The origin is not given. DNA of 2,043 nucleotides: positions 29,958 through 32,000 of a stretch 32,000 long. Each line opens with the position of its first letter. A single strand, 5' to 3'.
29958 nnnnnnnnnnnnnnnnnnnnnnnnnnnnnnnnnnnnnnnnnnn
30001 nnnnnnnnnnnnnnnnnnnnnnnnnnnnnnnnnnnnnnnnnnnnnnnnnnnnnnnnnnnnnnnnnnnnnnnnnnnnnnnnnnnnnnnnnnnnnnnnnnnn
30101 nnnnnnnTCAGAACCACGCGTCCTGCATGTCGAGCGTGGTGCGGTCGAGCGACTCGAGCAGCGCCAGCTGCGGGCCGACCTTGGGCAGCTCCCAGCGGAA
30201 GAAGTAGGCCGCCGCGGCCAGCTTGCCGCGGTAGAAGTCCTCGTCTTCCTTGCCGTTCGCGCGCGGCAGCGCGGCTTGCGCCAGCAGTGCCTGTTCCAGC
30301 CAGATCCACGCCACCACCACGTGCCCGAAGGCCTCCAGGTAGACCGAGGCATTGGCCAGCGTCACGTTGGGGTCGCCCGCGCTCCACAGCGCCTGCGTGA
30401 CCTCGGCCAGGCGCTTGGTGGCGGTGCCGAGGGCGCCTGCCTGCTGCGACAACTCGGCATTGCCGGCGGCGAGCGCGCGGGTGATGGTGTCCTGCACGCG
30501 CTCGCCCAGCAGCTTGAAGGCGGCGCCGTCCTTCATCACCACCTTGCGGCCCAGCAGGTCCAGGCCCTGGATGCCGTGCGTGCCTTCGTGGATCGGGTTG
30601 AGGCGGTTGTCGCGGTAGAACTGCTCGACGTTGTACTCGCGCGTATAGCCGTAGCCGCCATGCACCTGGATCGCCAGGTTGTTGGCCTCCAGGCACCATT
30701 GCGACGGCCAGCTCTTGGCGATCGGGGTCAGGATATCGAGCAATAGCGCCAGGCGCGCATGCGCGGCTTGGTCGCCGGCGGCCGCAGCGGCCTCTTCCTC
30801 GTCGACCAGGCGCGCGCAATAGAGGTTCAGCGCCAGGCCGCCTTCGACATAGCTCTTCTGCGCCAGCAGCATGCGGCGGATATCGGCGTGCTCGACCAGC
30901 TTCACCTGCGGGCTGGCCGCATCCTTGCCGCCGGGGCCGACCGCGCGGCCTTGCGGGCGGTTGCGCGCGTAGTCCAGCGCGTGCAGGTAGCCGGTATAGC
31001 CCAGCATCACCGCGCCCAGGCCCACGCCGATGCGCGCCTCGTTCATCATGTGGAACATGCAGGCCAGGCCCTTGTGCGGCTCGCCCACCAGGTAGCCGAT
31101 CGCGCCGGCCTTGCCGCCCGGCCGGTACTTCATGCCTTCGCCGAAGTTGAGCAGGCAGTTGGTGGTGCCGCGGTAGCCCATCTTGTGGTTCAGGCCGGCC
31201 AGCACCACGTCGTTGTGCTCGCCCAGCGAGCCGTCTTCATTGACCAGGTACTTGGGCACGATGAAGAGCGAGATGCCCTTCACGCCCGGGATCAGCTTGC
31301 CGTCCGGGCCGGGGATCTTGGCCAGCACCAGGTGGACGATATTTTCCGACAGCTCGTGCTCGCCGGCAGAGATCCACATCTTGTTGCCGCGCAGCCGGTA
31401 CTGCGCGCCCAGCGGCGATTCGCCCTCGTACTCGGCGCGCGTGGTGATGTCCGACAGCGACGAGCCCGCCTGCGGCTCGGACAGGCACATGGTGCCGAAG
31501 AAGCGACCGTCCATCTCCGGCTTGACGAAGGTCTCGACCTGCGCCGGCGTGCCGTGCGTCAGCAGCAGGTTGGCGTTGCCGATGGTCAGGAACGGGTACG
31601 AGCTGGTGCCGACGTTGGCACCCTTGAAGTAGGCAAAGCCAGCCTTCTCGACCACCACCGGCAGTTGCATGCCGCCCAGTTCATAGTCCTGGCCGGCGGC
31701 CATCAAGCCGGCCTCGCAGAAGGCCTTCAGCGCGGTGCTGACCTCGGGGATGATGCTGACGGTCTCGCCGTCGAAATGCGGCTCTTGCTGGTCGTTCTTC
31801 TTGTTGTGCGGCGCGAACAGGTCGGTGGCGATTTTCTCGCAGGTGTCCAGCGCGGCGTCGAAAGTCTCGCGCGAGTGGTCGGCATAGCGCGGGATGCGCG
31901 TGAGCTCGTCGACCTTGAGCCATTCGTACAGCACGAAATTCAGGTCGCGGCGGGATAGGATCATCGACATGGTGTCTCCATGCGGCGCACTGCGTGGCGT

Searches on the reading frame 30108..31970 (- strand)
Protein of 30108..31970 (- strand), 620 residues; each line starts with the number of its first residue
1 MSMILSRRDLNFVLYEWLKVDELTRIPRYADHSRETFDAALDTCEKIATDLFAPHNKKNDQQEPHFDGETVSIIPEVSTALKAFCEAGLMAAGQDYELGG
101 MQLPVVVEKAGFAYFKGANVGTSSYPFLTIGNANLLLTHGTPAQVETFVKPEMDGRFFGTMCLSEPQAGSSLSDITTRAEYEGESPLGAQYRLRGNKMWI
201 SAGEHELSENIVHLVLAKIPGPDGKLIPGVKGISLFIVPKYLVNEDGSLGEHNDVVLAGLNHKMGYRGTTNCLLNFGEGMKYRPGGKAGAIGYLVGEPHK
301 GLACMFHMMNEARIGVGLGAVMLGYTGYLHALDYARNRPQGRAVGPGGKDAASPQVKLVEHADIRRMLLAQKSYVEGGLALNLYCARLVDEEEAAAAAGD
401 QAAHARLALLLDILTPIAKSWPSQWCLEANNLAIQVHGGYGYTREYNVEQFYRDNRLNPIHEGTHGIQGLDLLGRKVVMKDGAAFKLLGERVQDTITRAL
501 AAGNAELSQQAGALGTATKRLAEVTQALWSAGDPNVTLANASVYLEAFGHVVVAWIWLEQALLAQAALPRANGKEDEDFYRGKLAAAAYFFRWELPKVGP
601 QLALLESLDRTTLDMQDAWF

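Call 66: search_protein_families(library=pfam, proteins=[window:30108-31970:-], max_evalue=0.00001)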
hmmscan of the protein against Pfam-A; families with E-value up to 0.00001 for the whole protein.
window:30108-31970:- (620 aa): 3 families
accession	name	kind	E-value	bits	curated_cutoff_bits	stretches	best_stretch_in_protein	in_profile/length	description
PF12806.12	Acyl-CoA_dh_C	-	1.7e-33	115.8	30.3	1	490-616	3-124/124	Acetyl-CoA dehydrogenase C-terminal like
PF00441.29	Acyl-CoA_dh_1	-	5.4e-17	62.8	22.4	1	300-470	2-143/150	Acyl-CoA dehydrogenase, C-terminal domain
PF02770.24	Acyl-CoA_dh_M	-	9.1e-09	35.8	33.3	1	161-276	2-94/97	Acyl-CoA dehydrogenase, middle domain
